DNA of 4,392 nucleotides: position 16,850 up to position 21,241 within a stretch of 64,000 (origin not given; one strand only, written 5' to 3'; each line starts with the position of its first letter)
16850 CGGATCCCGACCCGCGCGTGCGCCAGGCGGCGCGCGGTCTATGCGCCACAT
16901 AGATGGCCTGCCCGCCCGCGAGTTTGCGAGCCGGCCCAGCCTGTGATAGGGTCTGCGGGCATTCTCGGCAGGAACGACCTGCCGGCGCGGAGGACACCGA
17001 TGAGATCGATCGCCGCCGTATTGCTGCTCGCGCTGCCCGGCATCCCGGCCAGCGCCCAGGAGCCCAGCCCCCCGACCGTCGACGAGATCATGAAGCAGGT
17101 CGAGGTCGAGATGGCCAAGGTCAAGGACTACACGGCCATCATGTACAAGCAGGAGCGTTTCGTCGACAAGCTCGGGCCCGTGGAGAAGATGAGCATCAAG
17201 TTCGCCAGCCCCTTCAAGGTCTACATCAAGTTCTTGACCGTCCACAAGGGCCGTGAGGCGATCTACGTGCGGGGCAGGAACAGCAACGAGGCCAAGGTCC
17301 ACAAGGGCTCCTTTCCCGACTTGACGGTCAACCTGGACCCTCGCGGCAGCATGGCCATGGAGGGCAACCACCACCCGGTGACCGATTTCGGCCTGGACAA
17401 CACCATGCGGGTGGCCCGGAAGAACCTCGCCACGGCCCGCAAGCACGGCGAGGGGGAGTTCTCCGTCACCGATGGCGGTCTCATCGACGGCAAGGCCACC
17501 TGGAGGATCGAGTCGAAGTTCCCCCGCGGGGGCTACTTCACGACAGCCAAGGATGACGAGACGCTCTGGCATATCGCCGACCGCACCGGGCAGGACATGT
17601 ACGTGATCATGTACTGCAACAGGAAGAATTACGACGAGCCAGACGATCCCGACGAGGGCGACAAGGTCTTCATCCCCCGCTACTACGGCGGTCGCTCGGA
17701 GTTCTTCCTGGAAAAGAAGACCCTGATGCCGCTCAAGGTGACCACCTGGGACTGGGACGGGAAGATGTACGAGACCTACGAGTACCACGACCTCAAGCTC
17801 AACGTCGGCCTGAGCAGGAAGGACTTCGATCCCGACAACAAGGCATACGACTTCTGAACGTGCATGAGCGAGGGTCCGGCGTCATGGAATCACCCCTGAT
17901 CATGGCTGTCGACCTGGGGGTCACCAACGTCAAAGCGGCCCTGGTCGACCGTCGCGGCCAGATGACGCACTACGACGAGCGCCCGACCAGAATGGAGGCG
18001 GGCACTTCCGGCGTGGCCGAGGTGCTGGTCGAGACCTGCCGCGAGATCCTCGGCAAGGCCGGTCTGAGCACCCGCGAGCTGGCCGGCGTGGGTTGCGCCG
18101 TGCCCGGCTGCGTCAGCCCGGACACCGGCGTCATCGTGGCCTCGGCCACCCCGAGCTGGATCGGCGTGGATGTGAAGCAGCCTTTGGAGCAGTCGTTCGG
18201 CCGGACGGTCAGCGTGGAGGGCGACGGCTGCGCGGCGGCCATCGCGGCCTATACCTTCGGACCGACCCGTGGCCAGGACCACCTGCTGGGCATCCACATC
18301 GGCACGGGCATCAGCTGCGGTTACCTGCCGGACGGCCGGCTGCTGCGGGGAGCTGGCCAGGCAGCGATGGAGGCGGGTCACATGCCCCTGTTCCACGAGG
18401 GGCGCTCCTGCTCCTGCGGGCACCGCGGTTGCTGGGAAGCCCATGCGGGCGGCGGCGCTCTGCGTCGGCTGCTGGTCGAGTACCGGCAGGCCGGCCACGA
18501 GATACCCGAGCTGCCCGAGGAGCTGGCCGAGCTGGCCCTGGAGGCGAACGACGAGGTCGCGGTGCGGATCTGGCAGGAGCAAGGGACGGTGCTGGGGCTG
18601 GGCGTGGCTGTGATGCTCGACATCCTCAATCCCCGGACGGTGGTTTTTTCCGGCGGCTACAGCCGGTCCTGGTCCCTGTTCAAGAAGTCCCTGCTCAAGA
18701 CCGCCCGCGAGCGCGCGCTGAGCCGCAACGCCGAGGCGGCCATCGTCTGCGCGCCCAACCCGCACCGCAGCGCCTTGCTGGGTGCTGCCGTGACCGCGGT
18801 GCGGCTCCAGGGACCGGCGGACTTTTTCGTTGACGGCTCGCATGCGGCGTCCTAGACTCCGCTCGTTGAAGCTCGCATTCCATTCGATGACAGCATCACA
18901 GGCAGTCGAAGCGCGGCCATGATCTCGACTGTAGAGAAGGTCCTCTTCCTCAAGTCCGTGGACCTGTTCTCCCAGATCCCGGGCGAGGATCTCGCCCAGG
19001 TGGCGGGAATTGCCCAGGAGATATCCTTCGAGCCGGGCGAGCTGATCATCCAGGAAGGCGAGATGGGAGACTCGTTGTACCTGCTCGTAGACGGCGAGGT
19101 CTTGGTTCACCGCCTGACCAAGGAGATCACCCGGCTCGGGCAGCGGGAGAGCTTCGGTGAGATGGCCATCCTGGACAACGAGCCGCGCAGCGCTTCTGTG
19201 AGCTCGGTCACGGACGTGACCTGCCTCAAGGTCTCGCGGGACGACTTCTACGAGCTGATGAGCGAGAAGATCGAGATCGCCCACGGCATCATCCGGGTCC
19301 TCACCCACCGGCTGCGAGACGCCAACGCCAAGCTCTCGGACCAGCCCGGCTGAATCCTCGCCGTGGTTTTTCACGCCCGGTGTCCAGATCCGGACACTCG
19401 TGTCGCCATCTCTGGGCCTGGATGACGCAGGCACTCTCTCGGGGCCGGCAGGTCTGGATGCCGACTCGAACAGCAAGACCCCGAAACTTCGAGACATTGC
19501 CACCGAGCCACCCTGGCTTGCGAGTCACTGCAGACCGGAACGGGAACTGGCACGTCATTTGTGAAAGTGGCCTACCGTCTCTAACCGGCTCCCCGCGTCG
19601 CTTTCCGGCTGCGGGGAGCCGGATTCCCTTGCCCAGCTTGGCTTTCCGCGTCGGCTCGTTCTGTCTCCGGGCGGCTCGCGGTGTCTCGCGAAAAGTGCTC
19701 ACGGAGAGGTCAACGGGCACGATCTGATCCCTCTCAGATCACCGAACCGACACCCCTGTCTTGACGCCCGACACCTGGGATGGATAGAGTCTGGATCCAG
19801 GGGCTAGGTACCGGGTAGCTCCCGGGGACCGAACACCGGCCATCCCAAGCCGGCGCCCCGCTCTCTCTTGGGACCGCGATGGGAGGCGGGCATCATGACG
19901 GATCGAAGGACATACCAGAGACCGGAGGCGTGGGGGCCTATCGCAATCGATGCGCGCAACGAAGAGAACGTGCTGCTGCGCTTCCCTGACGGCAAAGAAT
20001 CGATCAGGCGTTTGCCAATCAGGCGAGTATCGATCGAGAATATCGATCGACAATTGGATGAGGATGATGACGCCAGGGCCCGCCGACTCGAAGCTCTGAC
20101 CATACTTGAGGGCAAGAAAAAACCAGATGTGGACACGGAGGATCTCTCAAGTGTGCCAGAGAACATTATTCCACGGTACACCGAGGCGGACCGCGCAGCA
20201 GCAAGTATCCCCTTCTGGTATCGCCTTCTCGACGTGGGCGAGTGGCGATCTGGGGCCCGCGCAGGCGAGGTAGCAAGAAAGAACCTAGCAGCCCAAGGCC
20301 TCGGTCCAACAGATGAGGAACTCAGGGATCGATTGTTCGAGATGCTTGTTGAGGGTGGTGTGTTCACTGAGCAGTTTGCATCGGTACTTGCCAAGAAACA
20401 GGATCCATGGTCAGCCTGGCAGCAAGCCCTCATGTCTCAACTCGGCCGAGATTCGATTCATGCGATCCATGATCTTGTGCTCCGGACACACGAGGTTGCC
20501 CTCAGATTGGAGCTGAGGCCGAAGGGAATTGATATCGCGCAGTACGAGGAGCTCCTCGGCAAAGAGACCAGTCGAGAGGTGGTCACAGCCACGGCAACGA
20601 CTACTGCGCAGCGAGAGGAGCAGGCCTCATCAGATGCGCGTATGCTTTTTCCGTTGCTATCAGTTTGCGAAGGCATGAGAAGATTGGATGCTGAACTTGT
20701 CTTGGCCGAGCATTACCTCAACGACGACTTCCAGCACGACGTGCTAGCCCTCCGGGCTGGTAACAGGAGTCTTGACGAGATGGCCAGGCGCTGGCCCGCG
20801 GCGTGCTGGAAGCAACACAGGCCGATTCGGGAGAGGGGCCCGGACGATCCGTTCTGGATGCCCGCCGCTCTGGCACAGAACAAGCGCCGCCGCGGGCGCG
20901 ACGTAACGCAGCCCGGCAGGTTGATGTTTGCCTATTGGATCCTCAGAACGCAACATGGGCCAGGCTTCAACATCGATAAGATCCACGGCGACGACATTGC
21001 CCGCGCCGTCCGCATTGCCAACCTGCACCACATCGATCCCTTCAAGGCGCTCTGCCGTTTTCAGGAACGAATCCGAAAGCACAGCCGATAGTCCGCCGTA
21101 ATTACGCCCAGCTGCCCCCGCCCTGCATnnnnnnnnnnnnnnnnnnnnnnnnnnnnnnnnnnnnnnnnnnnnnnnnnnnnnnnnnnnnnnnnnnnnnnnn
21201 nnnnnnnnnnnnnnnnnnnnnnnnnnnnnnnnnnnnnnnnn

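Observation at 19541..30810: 11.27-kb integrated element with replication and TerS-like genes but no virion genes: a PICI-like satellite in a Myxococcota-type genome?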

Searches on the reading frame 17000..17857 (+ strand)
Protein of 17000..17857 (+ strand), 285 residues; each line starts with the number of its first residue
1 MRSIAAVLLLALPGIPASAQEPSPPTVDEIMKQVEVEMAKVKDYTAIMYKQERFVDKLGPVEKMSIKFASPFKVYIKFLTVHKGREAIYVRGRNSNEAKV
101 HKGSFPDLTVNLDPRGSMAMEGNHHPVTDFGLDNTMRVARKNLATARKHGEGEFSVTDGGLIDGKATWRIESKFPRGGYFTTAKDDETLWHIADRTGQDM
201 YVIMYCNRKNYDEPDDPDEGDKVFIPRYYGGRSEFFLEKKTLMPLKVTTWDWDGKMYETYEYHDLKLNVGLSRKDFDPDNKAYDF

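Call 36: search_protein_families(library=pfam, max_evalue=0.001, proteins=[window:17000-17857:+])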
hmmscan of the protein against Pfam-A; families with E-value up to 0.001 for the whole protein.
window:17000-17857:+ (285 aa): 1 family
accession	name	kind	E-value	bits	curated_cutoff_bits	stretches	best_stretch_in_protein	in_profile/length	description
PF07608.17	DUF1571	-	7.6e-42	143.5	27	2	41-219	1-175/208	Protein of unknown function (DUF1571)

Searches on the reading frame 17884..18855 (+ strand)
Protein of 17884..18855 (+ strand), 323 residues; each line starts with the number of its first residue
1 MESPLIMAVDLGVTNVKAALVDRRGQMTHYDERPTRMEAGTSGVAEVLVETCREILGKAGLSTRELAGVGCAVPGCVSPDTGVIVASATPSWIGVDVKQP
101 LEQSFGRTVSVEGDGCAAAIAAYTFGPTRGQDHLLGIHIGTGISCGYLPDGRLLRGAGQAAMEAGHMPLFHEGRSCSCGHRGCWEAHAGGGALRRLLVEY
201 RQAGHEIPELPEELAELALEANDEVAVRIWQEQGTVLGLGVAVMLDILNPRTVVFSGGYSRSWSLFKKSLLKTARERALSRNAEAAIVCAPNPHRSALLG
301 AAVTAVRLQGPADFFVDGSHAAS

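Call 36: search_protein_families(library=pfam, max_evalue=0.001, proteins=[window:17884-18855:+])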
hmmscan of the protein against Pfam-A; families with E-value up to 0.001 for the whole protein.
window:17884-18855:+ (323 aa): 2 families
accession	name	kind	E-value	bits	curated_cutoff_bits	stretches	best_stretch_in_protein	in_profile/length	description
PF00480.26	ROK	-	5.7e-49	167.6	22.9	1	7-304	2-290/294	ROK family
PF01869.26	BcrAD_BadFG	-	0.00018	21.6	31.5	0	9-75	3-71/271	BadF/BadG/BcrA/BcrD ATPase family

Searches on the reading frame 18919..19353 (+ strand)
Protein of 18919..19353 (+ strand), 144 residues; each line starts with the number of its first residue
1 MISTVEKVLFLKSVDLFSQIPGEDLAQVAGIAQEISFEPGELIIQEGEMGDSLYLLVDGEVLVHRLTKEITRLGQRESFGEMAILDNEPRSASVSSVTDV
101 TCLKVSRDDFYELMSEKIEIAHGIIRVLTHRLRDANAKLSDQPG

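Call 10: search_protein_families(library=pfam, max_evalue=0.1, proteins=[window:18919-19353:+])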
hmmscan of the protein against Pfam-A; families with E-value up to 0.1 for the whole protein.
window:18919-19353:+ (144 aa): 1 family
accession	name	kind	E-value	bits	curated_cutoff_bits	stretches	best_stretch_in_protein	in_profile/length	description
PF00027.35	cNMP_binding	-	9.9e-22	77.2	27.5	1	35-116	2-88/89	Cyclic nucleotide-binding domain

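Call 14: find_encoding_contigs(protein=window:18919-19353:+, flank=10000, max_places=10)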
Protein window:18919-19353:+ (144 aa): 1 contig read that carries it; 1 place shown.
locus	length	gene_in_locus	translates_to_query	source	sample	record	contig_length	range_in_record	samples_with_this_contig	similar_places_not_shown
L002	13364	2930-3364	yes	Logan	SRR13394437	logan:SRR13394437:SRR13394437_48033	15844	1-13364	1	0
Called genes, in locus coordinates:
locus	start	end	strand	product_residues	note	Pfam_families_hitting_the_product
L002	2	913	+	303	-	?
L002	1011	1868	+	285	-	PF07608:DUF1571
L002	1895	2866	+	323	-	PF00480:ROK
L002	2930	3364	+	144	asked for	PF00027:cNMP_binding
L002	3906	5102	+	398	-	-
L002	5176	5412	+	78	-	PF01381:HTH_3, PF13560:HTH_31 (weak)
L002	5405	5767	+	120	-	-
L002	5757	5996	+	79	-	-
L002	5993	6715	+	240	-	-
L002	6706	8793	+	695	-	PF03796:DnaB_C, PF13481:AAA_25 (weak)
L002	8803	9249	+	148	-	-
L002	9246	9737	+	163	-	-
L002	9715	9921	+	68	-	-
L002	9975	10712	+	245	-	-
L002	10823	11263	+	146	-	-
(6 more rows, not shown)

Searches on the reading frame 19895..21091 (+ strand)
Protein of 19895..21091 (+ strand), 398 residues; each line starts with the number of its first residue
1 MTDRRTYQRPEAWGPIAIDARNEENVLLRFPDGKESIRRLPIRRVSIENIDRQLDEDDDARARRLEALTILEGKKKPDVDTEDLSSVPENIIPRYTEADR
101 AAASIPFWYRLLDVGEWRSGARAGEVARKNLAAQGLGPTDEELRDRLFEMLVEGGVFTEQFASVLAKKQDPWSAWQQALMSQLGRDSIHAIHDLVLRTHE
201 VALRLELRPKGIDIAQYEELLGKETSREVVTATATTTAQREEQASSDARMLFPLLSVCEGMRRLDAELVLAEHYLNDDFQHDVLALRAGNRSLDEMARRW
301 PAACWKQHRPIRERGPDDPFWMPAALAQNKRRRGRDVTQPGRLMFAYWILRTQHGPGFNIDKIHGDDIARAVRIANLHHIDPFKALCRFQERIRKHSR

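Call 9: search_protein_families(library=pfam, max_evalue=0.1, proteins=[window:19895-21091:+])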
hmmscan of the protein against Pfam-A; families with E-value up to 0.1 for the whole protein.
window:19895-21091:+ (398 aa): 0 families

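Call 11: search_protein_families(library=phrogs, max_evalue=0.1, proteins=[window:19895-21091:+])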
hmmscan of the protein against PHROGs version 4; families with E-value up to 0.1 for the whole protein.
window:19895-21091:+ (398 aa): 0 families

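Call 38: search_protein_families(library=padloc, max_evalue=0.01, proteins=[window:19895-21091:+])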
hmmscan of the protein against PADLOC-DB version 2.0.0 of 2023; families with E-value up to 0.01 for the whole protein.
window:19895-21091:+ (398 aa): 0 families

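Call 44: search_solved_structures(query=window:19895-21091:+, max_evalue=1)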
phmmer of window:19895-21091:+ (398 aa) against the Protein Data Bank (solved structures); distinct sequences matched with E-value up to 1: 0.

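Call 61: search_protein_families(library=ncbifam, max_evalue=0.1, proteins=[window:19895-21091:+])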
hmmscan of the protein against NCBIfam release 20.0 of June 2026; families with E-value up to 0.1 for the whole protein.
window:19895-21091:+ (398 aa): 0 families

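Call 85: predict_structure(protein=window:19895-21091:+)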
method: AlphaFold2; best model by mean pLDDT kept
length: 398 residues; sequences in the alignment: 1
mean_pLDDT: 41.6   pTM: 0.29
mean pLDDT of the five models: 41.6, 38.6, 34.3, 33.1, 32.8
residues with pLDDT >= 90: 0; 70-90: 28; 50-70: 41; < 50: 329
segments of 3 or more residues with pLDDT < 50: 1-294, 299-314, 317-320, 327-335, 396-398
pLDDT, mean of each block of 10 residues (from residue 1): 33 39 42 42 31 40 37 37 36 30 28 28 35 39 39 34 34 39 34 37 32 35 32 33 33 35 32 35 42 48 38 47 50 52 67 69 76 67 75 57
secondary structure, 60 per line:
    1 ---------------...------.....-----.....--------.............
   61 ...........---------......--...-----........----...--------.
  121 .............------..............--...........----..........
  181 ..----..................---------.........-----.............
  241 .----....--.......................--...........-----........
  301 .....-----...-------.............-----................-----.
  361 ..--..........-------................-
elements in order: E16-18 E25-29 E35-39 H48-71 H81-86 H97-104 H120-133 H140-153 H156-166 H171-182 H187-204 H214-222 H228-241 H246-249 H252-274 H277-287 H293-305 H321-333 H339-354 H365-374 H382-397
